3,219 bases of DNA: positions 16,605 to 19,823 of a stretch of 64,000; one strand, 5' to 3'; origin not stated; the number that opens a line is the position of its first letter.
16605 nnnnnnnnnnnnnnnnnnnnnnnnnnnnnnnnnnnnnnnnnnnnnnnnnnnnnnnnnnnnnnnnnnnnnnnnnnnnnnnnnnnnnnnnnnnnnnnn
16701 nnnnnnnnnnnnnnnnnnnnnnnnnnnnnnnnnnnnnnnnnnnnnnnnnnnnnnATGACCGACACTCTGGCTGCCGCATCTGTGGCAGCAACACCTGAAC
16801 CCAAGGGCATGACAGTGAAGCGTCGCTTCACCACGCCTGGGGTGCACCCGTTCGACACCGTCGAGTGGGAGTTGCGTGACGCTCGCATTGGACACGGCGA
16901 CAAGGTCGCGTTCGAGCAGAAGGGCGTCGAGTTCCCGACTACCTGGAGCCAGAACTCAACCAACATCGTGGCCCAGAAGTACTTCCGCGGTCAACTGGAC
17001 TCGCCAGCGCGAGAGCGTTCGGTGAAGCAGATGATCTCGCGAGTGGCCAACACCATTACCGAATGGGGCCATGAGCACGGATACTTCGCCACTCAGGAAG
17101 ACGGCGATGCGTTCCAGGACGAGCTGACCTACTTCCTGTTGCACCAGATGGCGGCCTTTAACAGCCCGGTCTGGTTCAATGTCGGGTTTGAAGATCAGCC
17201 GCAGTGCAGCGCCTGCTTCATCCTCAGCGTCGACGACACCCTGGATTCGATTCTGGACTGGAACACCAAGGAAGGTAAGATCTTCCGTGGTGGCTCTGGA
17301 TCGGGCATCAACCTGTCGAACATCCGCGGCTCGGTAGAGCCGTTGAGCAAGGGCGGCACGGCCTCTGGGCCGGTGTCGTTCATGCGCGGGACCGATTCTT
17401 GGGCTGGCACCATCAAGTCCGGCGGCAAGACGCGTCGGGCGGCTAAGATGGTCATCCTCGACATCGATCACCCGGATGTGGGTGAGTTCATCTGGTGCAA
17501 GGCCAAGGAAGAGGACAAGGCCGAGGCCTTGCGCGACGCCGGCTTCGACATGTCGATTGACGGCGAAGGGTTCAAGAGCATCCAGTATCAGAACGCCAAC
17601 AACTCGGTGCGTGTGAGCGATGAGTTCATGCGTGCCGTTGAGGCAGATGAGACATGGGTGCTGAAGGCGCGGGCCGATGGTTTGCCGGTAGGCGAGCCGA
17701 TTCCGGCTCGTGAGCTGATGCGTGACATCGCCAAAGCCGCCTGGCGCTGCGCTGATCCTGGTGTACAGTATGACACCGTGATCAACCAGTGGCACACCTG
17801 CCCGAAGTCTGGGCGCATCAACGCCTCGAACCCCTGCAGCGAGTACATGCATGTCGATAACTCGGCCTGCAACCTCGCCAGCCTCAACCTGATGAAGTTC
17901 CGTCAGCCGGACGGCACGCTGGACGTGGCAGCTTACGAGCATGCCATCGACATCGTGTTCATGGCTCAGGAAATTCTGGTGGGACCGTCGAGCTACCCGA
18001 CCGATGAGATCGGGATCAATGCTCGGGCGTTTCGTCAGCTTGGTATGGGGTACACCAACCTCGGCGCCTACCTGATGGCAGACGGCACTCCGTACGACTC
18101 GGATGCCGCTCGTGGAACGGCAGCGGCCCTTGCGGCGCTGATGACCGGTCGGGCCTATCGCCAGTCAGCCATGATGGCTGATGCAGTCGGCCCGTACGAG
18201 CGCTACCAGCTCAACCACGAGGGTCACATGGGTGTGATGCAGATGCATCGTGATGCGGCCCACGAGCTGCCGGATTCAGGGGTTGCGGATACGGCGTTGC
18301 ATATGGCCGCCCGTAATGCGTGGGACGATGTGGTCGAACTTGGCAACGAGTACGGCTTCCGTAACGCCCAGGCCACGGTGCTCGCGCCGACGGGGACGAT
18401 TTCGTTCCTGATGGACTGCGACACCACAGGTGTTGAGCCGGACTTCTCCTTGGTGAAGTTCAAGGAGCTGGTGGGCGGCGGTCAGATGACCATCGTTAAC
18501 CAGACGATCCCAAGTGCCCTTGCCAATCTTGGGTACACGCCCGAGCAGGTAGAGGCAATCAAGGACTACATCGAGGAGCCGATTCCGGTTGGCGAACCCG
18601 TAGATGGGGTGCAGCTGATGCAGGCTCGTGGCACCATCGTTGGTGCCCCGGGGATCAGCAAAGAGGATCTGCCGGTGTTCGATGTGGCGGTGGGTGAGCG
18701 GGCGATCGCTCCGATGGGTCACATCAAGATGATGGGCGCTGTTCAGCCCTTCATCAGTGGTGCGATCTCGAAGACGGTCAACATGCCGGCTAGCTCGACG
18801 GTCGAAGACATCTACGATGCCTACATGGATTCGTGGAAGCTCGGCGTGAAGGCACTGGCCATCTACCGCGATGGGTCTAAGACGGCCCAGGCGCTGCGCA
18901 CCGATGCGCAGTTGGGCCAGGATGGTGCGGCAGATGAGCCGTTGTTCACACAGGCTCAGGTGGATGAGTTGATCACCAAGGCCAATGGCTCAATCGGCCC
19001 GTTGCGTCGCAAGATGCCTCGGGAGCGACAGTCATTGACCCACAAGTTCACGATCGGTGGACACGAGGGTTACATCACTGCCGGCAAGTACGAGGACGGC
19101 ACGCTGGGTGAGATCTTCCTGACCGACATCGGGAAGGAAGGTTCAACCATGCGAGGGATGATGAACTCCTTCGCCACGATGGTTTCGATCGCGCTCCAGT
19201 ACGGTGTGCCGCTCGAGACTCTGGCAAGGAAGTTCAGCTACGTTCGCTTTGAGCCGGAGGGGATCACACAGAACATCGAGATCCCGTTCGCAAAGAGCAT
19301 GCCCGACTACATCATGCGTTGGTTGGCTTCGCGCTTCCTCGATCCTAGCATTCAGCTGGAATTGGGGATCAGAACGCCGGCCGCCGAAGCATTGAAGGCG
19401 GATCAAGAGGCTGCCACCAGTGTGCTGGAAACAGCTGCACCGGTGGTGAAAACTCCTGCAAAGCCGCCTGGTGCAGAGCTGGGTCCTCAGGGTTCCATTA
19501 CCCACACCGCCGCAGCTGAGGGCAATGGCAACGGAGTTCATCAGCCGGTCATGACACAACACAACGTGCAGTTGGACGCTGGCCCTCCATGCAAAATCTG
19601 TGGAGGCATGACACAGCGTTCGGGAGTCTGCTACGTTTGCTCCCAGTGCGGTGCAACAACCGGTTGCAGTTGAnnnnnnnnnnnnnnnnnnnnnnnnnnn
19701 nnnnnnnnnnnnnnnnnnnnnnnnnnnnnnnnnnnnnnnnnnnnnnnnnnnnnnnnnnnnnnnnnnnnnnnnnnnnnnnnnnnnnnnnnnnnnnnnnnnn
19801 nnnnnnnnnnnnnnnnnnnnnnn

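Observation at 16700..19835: Class II (B12-dependent) ribonucleotide reductase nrdJ in a high-G+C island, downstream of a native-G+C nrdR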

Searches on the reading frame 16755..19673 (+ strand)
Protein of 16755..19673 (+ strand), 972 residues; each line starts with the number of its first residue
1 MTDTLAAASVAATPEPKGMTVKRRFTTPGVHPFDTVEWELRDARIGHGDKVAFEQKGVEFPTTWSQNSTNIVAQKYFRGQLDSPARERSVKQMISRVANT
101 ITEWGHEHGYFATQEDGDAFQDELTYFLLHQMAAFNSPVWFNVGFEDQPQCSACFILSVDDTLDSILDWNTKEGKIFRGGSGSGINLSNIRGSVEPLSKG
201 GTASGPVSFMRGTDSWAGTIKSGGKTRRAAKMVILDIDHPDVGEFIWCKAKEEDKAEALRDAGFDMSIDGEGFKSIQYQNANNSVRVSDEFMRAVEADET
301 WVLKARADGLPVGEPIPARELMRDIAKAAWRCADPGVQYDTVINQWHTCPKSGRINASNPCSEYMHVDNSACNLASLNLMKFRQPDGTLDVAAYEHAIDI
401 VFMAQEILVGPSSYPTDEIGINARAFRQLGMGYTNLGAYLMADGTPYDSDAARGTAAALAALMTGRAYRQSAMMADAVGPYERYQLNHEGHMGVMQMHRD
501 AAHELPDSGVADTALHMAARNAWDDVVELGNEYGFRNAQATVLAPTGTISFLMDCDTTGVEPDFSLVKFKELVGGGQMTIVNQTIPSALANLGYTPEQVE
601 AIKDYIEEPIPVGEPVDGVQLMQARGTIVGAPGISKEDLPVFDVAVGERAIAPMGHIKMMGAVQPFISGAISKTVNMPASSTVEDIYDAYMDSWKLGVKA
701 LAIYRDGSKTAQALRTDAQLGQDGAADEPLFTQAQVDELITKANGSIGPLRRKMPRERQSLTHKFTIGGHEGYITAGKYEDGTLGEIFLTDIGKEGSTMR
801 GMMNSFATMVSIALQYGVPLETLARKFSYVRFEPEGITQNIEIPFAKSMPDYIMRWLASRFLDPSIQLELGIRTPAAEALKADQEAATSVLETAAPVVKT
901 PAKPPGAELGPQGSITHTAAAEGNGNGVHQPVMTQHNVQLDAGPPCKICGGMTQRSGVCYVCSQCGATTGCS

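Call 9: search_protein_families(library=pfam, proteins=[window:16755-19673:+])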
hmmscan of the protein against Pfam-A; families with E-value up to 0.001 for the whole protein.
window:16755-19673:+ (972 aa): 3 families
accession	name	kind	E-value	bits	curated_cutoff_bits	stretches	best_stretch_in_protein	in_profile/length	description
PF02867.20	Ribonuc_red_lgC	-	1.1e-132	443.8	23.9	1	152-704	1-523/523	Ribonucleotide reductase, barrel domain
PF08471.15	Ribonuc_red_2_N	-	7.6e-23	81.1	27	1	50-131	3-103/103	Class II vitamin B12-dependent ribonucleotide reductase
PF12637.14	TSCPD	-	1.1e-11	45.3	22.8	1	763-858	5-85/88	TSCPD domain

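Call 12: find_homologous_proteins(query=window:16755-19670:+)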
Query window:16755-19670:+ (972 aa): 8000 proteins with E <= 0.001 among 8000 candidates; the best 120 are listed.
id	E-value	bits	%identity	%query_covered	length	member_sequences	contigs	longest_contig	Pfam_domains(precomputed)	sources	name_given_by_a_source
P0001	0.0e+0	2250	100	100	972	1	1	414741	PF02867.21,PF08471.16,PF12637.15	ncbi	-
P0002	0.0e+0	1691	78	98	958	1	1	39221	PF02867.21,PF08471.16,PF12637.15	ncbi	-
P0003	0.0e+0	1677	77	98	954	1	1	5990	PF02867.21,PF08471.16,PF12637.15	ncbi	-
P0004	0.0e+0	1646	-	-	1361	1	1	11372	PF02867.21,PF08471.16,PF14528.12,PF12637.15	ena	-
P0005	0.0e+0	1628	-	-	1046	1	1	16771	PF02867.21,PF08471.16,PF12637.15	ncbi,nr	ncbi:MAG TPA: vitamin B12-dependent ribonucleotide reductase [Solirubrobacteraceae bacterium]|nr:vit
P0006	0.0e+0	1626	75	100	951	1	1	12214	PF02867.21,PF08471.16,PF12637.15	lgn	-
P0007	0.0e+0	1622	74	98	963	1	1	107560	PF02867.21,PF08471.16,PF12637.15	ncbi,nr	ncbi:MAG: vitamin B12-dependent ribonucleotide reductase [Solirubrobacteraceae bacterium]|nr:vitamin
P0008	0.0e+0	1596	72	99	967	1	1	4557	PF02867.21,PF08471.16,PF12637.15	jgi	jgi:ribonucleoside-diphosphate reductase alpha chain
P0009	0.0e+0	1591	74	98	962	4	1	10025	PF02867.21,PF08471.16,PF12637.15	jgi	-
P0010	0.0e+0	1589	74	98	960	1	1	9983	PF02867.21,PF08471.16,PF12637.15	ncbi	-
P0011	0.0e+0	1589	-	-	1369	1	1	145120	PF02867.21,PF08471.16,PF14528.12,PF12637.15,PF14890.12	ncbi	-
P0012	0.0e+0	1588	74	98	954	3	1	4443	PF02867.21,PF08471.16,PF12637.15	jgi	jgi:ribonucleoside-diphosphate reductase alpha chain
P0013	0.0e+0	1585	73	98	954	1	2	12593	PF02867.21,PF08471.16,PF12637.15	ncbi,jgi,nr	ncbi:MAG TPA: vitamin B12-dependent ribonucleotide reductase [Solirubrobacteraceae bacterium]|jgi:ri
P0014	0.0e+0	1585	72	100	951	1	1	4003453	PF02867.21,PF08471.16,PF12637.15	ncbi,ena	-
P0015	0.0e+0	1584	73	100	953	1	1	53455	PF02867.21,PF08471.16,PF12637.15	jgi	jgi:ribonucleoside-diphosphate reductase alpha chain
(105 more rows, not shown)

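Call 13: find_related_loci(query=window:16755-19670:+, collection=genome_contigs, flank=10000)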
Query window:16755-19670:+ (972 aa) in genome_contigs; peptide patterns used: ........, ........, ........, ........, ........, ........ (x = any residue, [..] = any of these).
600 stretches matched a pattern (row limit reached: there are more); 599 encode a relative of the query (tblastn E <= 1e-3); the best 80 are kept; 80 distinct loci.
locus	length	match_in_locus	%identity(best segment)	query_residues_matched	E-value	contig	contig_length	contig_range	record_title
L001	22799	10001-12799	73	17-971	0e+0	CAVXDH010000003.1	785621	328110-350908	MAG: uncultured Solirubrobacterales bacterium isolate MFD04434.bin.1.125 genome assembly, contig: contig_8832, whole gen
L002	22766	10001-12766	73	17-971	0e+0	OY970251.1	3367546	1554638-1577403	MAG: uncultured Solirubrobacterales bacterium isolate MFD00964.bin.2.180 genome assembly, chromosome: 1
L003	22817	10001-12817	71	1-969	0e+0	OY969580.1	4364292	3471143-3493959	MAG: uncultured Solirubrobacterales bacterium isolate MFD01248.bin.c.2 genome assembly, chromosome: 1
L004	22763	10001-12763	72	19-971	0e+0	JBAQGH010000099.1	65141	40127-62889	MAG: Solirubrobacteraceae bacterium isolate MFD05814_ilm_asm_bin19 k127_917142, whole genome shotgun sequence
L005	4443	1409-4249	71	9-971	0e+0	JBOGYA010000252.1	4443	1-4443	MAG: Solirubrobacteraceae bacterium isolate SE1506_metabat2.bin.9 NODE_8667_length_4443_cov_1.047961, whole genome shotg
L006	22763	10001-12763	72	19-971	0e+0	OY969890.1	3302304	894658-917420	MAG: uncultured Solirubrobacterales bacterium isolate MFD04463.bin.2.33 genome assembly, chromosome: 1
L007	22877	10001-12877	70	1-971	0e+0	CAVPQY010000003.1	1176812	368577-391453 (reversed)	MAG: uncultured Actinomycetes bacterium isolate MFD00392.bin.2.114 genome assembly, contig: contig_5236, whole genome sh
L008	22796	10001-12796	72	14-971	0e+0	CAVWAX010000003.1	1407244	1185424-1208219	MAG: uncultured Solirubrobacterales bacterium isolate MFD05502.bin.1.1 genome assembly, contig: contig_8395, whole genom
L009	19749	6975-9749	72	17-971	0e+0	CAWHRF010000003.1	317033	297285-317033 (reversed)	MAG: uncultured Solirubrobacterales bacterium isolate MFD06092.bin.2.205 genome assembly, contig: contig_22152, whole ge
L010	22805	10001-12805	72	17-971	0e+0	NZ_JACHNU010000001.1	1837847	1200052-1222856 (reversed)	Conexibacter arvalis strain DSM 23288 Ga0070575_01, whole genome shotgun sequence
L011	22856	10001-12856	71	12-971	0e+0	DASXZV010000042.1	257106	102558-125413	MAG TPA_asm: Solirubrobacteraceae bacterium isolate SMAG_U4862 k141_1034104, whole genome shotgun sequence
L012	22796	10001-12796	72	17-971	0e+0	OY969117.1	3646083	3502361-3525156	MAG: uncultured Solirubrobacteraceae bacterium isolate MFD09495.bin.c.6 genome assembly, chromosome: 1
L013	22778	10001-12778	72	17-971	0e+0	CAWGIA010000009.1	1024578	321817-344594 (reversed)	MAG: uncultured Solirubrobacterales bacterium isolate MFD09671.bin.1.206 genome assembly, contig: contig_5204, whole gen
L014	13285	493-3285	71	19-971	0e+0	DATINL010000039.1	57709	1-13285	MAG TPA_asm: Solirubrobacteraceae bacterium isolate SMAG_U15795 k141_1740961, whole genome shotgun sequence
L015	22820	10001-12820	71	19-971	0e+0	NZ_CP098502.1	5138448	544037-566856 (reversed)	Paraconexibacter antarcticus strain 02-257 chromosome, complete genome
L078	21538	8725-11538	71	17-971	0e+0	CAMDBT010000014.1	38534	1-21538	MAG: Bifidobacterium breve isolate MaH-09apr19-213 genome assembly, contig: MaH-09apr19-C2217, whole genome shotgun sequ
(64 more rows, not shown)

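Call 14: find_encoding_contigs(protein=P0001, flank=10000, max_places=3)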
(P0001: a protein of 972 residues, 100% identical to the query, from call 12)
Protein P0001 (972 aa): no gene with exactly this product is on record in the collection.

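Call 15: find_encoding_contigs(protein=P0002, flank=10000, max_places=3)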
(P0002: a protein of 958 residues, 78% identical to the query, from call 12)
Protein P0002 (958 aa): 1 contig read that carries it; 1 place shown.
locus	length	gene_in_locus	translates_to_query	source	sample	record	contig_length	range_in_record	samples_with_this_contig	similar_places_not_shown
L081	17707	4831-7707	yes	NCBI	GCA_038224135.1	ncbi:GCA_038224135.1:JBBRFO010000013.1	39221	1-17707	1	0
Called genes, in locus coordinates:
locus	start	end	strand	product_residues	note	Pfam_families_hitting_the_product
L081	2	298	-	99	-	?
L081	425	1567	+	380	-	PF05048:NosD (weak), PF13229:Beta_helix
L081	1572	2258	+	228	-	PF02223:Thymidylate_kin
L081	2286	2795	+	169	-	-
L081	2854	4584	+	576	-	PF17164:DUF5122 (faint)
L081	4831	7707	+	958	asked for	PF08471:Ribonuc_red_2_N, PF02867:Ribonuc_red_lgC, PF12637:TSCPD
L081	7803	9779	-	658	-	PF16177:ACAS_N, PF00501:AMP-binding, PF13193:AMP-binding_C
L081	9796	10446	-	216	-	PF01184:Gpr1_Fun34_YaaH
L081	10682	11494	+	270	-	PF00072:Response_reg, PF04397:LytTR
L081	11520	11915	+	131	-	-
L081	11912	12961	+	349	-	PF07167:PhaC_N (faint), PF00561:Abhydrolase_1, PF06850:PHB_depo_C (weak)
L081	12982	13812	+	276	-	PF00106:adh_short, PF08659:KR, PF13561:adh_short_C2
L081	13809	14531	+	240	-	PF00106:adh_short, PF01370:Epimerase (faint), PF08659:KR (faint), PF13561:adh_short_C2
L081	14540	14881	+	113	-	PF13560:HTH_31, PF01381:HTH_3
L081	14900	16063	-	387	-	PF11339:DUF3141, PF00561:Abhydrolase_1 (weak), PF06850:PHB_depo_C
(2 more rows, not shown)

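Call 16: find_encoding_contigs(protein=P0003, flank=10000, max_places=3)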
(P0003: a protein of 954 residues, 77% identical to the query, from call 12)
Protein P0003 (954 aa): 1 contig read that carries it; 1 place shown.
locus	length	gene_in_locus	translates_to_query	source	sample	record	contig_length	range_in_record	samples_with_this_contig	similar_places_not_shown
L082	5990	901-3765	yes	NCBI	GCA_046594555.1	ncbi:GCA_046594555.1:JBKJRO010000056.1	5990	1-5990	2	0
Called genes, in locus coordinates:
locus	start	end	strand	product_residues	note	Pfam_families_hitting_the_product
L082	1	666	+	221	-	?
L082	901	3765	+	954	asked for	PF08471:Ribonuc_red_2_N, PF02867:Ribonuc_red_lgC, PF12637:TSCPD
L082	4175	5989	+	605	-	?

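Call 20: find_homologous_proteins(query=P0121)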
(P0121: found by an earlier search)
Query P0121 (969 aa): 8000 proteins with E <= 0.001 among 8000 candidates; the best 120 are listed.
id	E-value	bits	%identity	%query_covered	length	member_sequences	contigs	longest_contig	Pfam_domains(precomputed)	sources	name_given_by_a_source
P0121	0.0e+0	2238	100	100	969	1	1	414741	PF09334.18,PF08264.20,PF00133.29,PF19302.5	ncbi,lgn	-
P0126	0.0e+0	1695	75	100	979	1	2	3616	PF09334.18,PF08264.20,PF00133.29,PF19302.5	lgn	-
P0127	0.0e+0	1559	70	100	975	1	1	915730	PF09334.18,PF08264.20,PF00133.29,PF19302.5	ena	-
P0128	0.0e+0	1545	68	100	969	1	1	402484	PF09334.18,PF08264.20,PF00133.29,PF19302.5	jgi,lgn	jgi:isoleucyl-tRNA synthetase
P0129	0.0e+0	1527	68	100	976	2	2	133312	PF09334.18,PF08264.20,PF00133.29,PF19302.5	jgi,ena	-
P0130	0.0e+0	1526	69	100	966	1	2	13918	PF09334.18,PF08264.20,PF00133.29,PF19302.5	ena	-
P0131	0.0e+0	1492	67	100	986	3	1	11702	PF09334.18,PF08264.20,PF00133.29,PF19302.5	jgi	-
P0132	0.0e+0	1462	65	100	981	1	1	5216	PF09334.18,PF08264.20,PF00133.29,PF19302.5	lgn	-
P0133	0.0e+0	1455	66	100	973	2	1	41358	PF09334.18,PF08264.20,PF00133.29,PF19302.5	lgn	-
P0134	0.0e+0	1450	65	100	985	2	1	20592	PF09334.18,PF08264.20,PF00133.29,PF19302.5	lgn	-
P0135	0.0e+0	1434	64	100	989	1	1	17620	PF09334.18,PF08264.20,PF00133.29,PF19302.5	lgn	-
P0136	0.0e+0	1431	66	100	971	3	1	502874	PF09334.18,PF08264.20,PF00133.29,PF19302.5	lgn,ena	-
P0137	0.0e+0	1429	64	100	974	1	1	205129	PF09334.18,PF08264.20,PF00133.29,PF19302.5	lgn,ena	-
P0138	0.0e+0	1428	64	100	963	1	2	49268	PF09334.18,PF08264.20,PF00133.29,PF19302.5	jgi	jgi:isoleucyl-tRNA synthetase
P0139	0.0e+0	1423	63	100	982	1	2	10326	PF09334.18,PF08264.20,PF00133.29,PF19302.5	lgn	-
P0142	0.0e+0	1418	64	100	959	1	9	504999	PF09334.18,PF08264.20,PF00133.29,PF19302.5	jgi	jgi:isoleucyl-tRNA synthetase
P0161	0.0e+0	1391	64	100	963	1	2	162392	PF09334.18,PF08264.20,PF00133.29,PF19302.5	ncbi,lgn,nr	ncbi:MAG TPA: isoleucine--tRNA ligase [Candidatus Saccharimonadales bacterium]|nr:isoleucine--tRNA l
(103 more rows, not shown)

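Call 22: find_encoding_contigs(protein=P0127, flank=10000, max_places=1)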
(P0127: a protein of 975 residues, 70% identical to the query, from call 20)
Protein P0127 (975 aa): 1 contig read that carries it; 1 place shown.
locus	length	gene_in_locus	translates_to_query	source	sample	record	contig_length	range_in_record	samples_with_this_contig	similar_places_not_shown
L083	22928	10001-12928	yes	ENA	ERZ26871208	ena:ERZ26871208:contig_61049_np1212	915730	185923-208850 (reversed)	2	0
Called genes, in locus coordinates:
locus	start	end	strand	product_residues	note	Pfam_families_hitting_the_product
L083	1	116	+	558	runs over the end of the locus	PF01368:DHH, PF02272:DHHA1, PF17768:RecJ_OB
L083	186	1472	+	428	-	PF13393:tRNA-synt_His, PF00587:tRNA-synt_2b, PF03129:HGTP_anticodon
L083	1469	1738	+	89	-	-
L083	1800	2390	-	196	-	PF06737:Transglycosylas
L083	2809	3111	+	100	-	-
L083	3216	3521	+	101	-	PF11969:DcpS_C, PF01230:HIT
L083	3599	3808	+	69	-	PF01165:Ribosomal_S21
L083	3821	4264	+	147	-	PF09424:YqeY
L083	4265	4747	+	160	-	PF02130:YbeY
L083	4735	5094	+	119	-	PF01219:DAGK_prokar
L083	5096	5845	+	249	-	PF00557:Peptidase_M24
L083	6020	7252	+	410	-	PF11104:PilM_2 (faint), PF14450:FtsA (weak), PF02491:SHS2_FTSA, PF06723:MreB_Mbl, PF06277:EutA, PF14450:FtsA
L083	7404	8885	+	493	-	PF00091:Tubulin, PF12327:FtsZ_C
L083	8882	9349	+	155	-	PF22811:Zn_ribbon_NrdR, PF03477:ATP-cone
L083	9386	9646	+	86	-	-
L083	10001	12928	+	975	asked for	PF00133:tRNA-synt_1, PF09334:tRNA-synt_1g, PF08264:Anticodon_1, PF19302:DUF5915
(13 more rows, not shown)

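Call 23: find_encoding_contigs(protein=P0128, flank=10000, max_places=1)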
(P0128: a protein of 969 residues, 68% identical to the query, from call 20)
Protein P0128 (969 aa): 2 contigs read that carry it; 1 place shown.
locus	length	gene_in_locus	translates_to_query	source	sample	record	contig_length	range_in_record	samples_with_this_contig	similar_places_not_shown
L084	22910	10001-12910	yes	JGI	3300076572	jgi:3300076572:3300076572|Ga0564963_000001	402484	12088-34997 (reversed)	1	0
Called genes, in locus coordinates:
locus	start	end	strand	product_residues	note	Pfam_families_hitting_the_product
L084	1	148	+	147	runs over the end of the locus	PF09424:YqeY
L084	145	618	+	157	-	PF02130:YbeY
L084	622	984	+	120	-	PF01219:DAGK_prokar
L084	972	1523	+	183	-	PF01712:dNK (faint), PF13238:AAA_18, PF13671:AAA_33, PF00406:ADK, PF13207:AAA_17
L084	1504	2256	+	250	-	PF00557:Peptidase_M24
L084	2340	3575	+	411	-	PF11104:PilM_2 (faint), PF14450:FtsA (weak), PF02491:SHS2_FTSA, PF06277:EutA (weak), PF06723:MreB_Mbl, PF14450:FtsA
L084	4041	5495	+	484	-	PF00091:Tubulin, PF12327:FtsZ_C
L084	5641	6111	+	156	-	PF22811:Zn_ribbon_NrdR, PF03477:ATP-cone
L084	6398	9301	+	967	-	PF08471:Ribonuc_red_2_N, PF02867:Ribonuc_red_lgC, PF12637:TSCPD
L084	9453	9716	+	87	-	-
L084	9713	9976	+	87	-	PF02325:CCB3_YggT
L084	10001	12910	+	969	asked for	PF00133:tRNA-synt_1, PF09334:tRNA-synt_1g (weak), PF08264:Anticodon_1, PF19302:DUF5915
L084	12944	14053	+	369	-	PF01098:FTSW_RODA_SPOVE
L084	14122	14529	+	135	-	PF00829:Ribosomal_L21p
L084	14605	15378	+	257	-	PF00142:Fer4_NifH (weak), PF01656:CbiA, PF02374:ArsA_ATPase (weak), PF06564:CBP_BcsQ, PF09140:MipZ, PF10609:ParA, PF13614:AAA_31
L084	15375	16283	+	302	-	PF02195:ParB_N, PF17762:HTH_ParB, PF23552:ParB_C (weak)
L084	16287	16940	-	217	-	PF10502:Peptidase_S26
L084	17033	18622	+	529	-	PF03816:LytR_cpsA_psr, PF13399:LytR_C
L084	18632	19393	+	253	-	-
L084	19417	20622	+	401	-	PF00089:Trypsin, PF13365:Trypsin_2, PF13180:PDZ_2, PF17820:PDZ_6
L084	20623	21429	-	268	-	PF17827:PrmC_N, PF05175:MTS, PF06325:PrmA, PF08241:Methyltransf_11 (weak), PF08242:Methyltransf_12 (weak), PF13649:Methyltransf_25, PF13847:Methyltransf_31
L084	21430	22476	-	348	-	PF03462:PCRF, PF00472:RF-1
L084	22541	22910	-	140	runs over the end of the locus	PF01197:Ribosomal_L31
